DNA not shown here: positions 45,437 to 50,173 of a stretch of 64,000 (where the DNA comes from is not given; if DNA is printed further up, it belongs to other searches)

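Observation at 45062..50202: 5.1 kb carrying a Type ISP-like R-M enzyme plus a repeat cluster is inserted between thiB and thiP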

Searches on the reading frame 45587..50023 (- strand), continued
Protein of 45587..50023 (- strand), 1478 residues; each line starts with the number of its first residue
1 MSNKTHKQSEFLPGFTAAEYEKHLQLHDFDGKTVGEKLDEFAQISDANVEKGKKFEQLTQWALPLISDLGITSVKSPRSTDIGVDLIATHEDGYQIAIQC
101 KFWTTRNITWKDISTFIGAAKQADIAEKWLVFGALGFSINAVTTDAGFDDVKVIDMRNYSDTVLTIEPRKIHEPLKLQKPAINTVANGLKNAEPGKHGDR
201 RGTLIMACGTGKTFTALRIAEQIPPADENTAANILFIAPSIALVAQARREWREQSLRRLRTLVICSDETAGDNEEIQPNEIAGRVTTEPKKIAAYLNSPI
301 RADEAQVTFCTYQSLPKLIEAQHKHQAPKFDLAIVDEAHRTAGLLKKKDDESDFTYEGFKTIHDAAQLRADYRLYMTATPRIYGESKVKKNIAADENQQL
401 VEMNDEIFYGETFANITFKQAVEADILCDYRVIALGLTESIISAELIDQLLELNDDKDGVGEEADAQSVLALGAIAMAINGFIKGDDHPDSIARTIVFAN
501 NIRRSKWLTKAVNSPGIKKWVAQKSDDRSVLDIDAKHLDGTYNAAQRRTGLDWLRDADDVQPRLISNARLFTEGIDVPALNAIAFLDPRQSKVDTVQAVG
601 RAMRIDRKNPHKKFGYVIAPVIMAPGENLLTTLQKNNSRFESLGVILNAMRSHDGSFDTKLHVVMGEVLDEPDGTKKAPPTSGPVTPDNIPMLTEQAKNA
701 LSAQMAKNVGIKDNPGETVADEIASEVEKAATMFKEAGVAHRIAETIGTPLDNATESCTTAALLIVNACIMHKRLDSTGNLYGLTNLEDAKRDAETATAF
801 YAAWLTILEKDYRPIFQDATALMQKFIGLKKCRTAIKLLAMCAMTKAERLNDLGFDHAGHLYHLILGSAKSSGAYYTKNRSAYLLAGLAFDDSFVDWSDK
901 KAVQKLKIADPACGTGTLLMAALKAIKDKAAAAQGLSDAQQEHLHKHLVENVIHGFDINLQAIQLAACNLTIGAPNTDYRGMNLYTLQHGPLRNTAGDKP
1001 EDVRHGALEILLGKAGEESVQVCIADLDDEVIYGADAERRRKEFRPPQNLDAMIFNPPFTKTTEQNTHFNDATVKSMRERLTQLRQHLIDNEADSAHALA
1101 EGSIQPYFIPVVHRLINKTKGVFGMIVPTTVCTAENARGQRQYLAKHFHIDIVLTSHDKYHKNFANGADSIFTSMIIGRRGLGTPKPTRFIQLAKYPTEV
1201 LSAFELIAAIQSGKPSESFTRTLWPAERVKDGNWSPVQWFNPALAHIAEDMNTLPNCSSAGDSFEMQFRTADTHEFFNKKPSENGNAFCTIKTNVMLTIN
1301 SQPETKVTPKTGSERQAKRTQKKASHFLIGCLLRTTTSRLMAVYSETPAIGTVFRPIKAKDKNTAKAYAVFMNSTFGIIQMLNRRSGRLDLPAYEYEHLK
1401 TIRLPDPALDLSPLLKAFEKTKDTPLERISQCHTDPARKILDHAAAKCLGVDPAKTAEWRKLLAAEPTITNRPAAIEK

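Call 22: list_cluster_members(proteins=[P0001, P0002, P0003, P0005, P0007])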
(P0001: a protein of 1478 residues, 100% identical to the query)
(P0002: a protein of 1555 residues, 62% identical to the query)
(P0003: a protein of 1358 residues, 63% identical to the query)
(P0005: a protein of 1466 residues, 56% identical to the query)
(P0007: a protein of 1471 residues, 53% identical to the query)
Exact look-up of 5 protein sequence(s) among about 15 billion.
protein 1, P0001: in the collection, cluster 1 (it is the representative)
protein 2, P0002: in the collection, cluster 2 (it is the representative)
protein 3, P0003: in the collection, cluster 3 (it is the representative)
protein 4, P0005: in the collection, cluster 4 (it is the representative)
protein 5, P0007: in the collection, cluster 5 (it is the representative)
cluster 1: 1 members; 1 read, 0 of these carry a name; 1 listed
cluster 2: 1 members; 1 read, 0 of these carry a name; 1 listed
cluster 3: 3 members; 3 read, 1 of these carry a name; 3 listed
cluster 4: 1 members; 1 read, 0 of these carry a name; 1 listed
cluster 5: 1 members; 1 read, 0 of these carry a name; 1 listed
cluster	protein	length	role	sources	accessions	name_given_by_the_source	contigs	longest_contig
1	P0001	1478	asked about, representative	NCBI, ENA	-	-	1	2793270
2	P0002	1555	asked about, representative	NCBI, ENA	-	-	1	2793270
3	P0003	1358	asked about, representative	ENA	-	-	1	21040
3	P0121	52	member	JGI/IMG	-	hypothetical protein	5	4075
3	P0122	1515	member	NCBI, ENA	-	-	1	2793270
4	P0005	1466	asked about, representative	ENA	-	-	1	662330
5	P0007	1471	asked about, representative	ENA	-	-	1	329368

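Call 23: find_encoding_contigs(protein=P0003, flank=10000, max_places=3)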
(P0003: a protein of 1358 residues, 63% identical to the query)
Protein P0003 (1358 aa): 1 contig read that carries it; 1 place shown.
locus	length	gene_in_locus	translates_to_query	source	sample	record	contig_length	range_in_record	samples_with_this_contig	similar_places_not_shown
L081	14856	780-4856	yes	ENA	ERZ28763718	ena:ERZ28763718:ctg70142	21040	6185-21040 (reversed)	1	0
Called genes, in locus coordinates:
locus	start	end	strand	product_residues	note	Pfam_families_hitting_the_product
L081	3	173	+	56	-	?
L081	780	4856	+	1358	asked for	PF00270:DEAD, PF04851:ResIII, PF00271:Helicase_C (weak), PF02384:N6_Mtase (weak), PF07669:Eco57I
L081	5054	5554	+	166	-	-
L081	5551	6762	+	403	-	PF02790:COX2_TM, PF00116:COX2, PF00034:Cytochrom_C (weak), PF13442:Cytochrome_CBB3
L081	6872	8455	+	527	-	PF00115:COX1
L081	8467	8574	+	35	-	-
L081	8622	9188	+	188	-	PF04442:CtaG_Cox11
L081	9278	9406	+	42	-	-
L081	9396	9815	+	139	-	PF00510:COX3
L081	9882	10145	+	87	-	PF00510:COX3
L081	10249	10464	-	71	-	PF11137:DUF2909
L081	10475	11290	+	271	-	PF02104:SURF1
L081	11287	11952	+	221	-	PF26971:TM-like_Thioredoxin-like_C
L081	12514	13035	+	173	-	PF01208:URO-D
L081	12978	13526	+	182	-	PF01208:URO-D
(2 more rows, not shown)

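Call 24: find_encoding_contigs(protein=P0005, flank=10000, max_places=3)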
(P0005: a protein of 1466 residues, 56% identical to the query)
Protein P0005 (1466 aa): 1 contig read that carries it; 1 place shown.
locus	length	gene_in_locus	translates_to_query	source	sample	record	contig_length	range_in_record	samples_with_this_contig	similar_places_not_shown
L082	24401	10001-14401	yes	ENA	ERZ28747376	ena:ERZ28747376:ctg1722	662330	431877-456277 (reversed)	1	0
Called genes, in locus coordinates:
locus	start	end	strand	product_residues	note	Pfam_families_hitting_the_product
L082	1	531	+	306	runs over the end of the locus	PF00126:HTH_1, PF03466:LysR_substrate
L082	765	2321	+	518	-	PF00682:HMGL-like, PF22617:HCS_D2, PF08502:LeuA_dimer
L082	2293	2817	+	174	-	-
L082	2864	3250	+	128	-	PF11944:DUF3461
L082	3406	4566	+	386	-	PF04422:FrhB_FdhB_N, PF04432:FrhB_FdhB_C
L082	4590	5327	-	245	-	PF19798:Sulfotransfer_5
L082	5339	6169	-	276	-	-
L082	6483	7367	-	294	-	PF00892:EamA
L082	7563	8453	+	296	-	PF05853:BKACE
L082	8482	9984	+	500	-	PF02737:3HCDH_N, PF00725:3HCDH, PF13279:4HBT_2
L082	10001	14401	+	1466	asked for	PF04471:Mrr_cat, PF13156:Mrr_cat_2, PF04851:ResIII, PF00271:Helicase_C (weak), PF02384:N6_Mtase (faint), PF20473:MmeI_Mtase (weak)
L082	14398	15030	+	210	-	PF00106:adh_short, PF08659:KR (weak), PF13561:adh_short_C2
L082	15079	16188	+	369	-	PF01555:N6_N4_Mtase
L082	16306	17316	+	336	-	PF09516:RE_CfrBI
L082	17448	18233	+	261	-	PF00106:adh_short, PF01370:Epimerase, PF08659:KR (weak), PF23441:SDR, PF13561:adh_short_C2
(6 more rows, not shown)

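Call 25: find_encoding_contigs(protein=P0122, flank=10000, max_places=3)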
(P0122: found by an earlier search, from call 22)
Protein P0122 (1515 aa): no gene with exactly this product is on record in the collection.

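Call 29: search_solved_structures(query=A1, max_evalue=0.001, show_alignments=0)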
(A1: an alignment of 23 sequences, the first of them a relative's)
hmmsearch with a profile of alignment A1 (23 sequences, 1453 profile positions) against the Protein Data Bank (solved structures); distinct sequences matched with E-value up to 0.001: 19.
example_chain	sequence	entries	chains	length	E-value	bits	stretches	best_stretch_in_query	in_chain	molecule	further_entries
4xqk_A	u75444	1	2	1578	4.4e-151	508.2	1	7-702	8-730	LlaBIII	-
5ffj_A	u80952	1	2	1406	2.5e-125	422.8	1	167-703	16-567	Endonuclease and methylase LlaGI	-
7clg_A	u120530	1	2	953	2.5e-13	51.7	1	507-591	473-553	Putative helicase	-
9gy7_E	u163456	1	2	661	1.3e-08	36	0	162-229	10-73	UvrABC system protein B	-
6jde_B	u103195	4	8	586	1.7e-08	35.7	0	533-588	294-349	Putative DNA repair helicase RadD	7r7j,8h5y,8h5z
3v4r_A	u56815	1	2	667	1.9e-08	35.5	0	495-591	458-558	UvrABC system protein B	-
3h1t_A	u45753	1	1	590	7e-08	33.6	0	163-226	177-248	Type I site-specific restriction-modification system, R (Restriction) subunit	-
6p4f_A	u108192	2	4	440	4.1e-07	31.1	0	507-588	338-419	DNA-dependent ATPase XPBII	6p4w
5tnu_A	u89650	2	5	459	4.7e-07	30.9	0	507-588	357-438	DNA-dependent ATPase XPBII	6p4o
6o8h_A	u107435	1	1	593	1.8e-06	29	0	494-591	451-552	UvrABC system protein B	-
6o8g_A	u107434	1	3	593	2e-06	28.8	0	494-591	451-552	UvrABC system protein B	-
6o8e_A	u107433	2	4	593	2.2e-06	28.6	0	494-591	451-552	UvrABC system protein B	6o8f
1wp9_A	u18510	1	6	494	1.5e-05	25.9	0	536-587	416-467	ATP-dependent RNA helicase, putative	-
8w0p_A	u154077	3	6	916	5.1e-05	24.1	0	843-924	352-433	RM.BsaXI | site-specific DNA-methyltransferase (adenine-specific)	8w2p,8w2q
9ewz_C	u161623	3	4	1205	0.00019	22.2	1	881-948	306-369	Adenine-specific methyltransferase BrxX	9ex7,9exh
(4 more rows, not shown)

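Call 66: search_protein_families(library=padloc, proteins=[window:45587-50023:-], max_evalue=0.00001)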
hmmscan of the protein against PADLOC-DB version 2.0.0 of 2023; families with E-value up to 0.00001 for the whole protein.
window:45587-50023:- (1478 aa): 18 families
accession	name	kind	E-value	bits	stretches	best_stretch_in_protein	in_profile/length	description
PDLC03597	REase_MTase_IIG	-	4.3e-125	417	1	33-662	4-648/1646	Type IIG restriction enzyme-methyltransferase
PDLC03051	REase_MTase_I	-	3.1e-87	291.1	1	80-660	73-651/1591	Type I restriction enzyme-methyltransferase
PDLC02707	PbeA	-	4.9e-16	56.5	1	198-626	267-635/672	PbeA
PDLC02704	PbeA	-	4e-12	43.4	1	199-431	270-456/682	PbeA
PDLC03049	REase_I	-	7.3e-11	38.8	1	192-614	180-533/807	Type I restriction enzyme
PDLC02703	PbeA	-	6.2e-10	36.3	1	541-613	538-607/626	PbeA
PDLC03348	MTase_II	-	1.7e-09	34.8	1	867-1013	215-352/727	Type II methyltransferase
PDLC03021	MTase_I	-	2.9e-09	34.3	1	811-972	107-247/491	Type I methyltransferase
PDLC03630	REase_MTase_IIG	-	8.4e-08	28.5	1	871-970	369-466/1100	Type IIG restriction enzyme-methyltransferase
PDLC04134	mad2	-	8.8e-08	29.4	1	790-1195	195-458/492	mads_2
PDLC03335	MTase_II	-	4e-07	27.1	0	892-970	90-158/607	Type II methyltransferase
PDLC02706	PbeA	-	8.2e-07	26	1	197-342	283-408/722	PbeA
PDLC03617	REase_MTase_IIG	-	2.3e-06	23.6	1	890-974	211-292/1183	Type IIG restriction enzyme-methyltransferase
PDLC02528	PglX|PglXI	-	2.7e-06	23.4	1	893-974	281-357/1125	PglX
PDLC01763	Cas3b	-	5.7e-06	23.3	1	203-253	267-315/762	-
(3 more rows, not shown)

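Call 72: search_dna_similar(query=window:45587-50023:-, collection=plasmids, mode=protein, max_rows=15, max_evalue=1e-20)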
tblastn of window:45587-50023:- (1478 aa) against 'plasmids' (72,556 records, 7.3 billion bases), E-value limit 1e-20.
Records with a match: 520; places in all: 611; records where one place covers at least 80% of the query: 0.
Best place of each record, by identity: <60% 520.
By first word of the organism name: Streptomyces 208; Pseudomonas 112; Rhodococcus 25; Klebsiella 14; Kitasatospora 12; Lactococcus 11; Escherichia 11; Phaeobacter 7; Curtobacterium 6; Leuconostoc 6; and 69 more.
By predicted mobility (MOB-suite, as given by PLSDB): non-mobilizable 320; mobilizable 133; conjugative 67.
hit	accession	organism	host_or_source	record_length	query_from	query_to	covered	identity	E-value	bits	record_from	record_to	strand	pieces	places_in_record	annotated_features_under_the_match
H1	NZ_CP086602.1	Nocardia farcinica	Homo sapiens,whole organism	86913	33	749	49%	34.5%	1e-87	325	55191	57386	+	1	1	DEAD/DEAH box helicase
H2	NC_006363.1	Nocardia farcinica IFM 10152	-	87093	33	749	49%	34.5%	1e-87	325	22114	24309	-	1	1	DEAD/DEAH box helicase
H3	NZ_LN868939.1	Nocardia farcinica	not known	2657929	33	749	49%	34.3%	5e-88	326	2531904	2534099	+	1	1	none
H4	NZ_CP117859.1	Komagataeibacter oboediens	Cell culture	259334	38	753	48%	33.0%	5e-80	301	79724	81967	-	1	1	type ISP restriction/modification enzyme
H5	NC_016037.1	Komagataeibacter medellinensis NBRC 3288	-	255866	38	741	48%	33.1%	2e-79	299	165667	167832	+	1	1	type ISP restriction/modification enzyme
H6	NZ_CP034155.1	Rhodococcus sp. NJ-530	Antarctic sea ice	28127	33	687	44%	35.5%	2e-86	321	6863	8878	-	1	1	none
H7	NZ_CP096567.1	Rhodococcus qingshengii JCM 15477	sandy loam,soil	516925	33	687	44%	35.4%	2e-88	327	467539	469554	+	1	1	DEAD/DEAH box helicase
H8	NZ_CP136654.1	Rhodococcus qingshengii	cell culture,soil from Antarctica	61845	33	687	44%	35.4%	3e-85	317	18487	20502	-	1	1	DEAD/DEAH box helicase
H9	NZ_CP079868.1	Mycobacterium sp. SMC-8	Homo sapiens,sputum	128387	28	686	45%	35.0%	1e-83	313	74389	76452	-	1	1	DEAD/DEAH box helicase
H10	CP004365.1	Komagataeibacter xylinus E25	-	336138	38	741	48%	32.3%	2e-77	292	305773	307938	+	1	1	DNA helicase restriction enzyme Type III R subunit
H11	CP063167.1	Variovorax paradoxus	-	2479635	33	717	46%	33.2%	1e-76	290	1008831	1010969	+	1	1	DEAD/DEAH box helicase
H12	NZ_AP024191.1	Prescottella equi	Homo sapiens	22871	33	689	44%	34.5%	5e-86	320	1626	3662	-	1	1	none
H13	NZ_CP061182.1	Roseomonas haemaphysalidis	tick,pure culture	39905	78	744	45%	33.7%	4e-84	314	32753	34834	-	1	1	type ISP restriction/modification enzyme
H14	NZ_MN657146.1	Cryobacterium sp.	-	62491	33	732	47%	32.0%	5e-80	301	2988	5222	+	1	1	type ISP restriction/modification enzyme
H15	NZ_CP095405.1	Rhodococcus opacus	Whole organism,nitrophenolics and ...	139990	33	664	43%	35.4%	2e-82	309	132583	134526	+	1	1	DEAD/DEAH box helicase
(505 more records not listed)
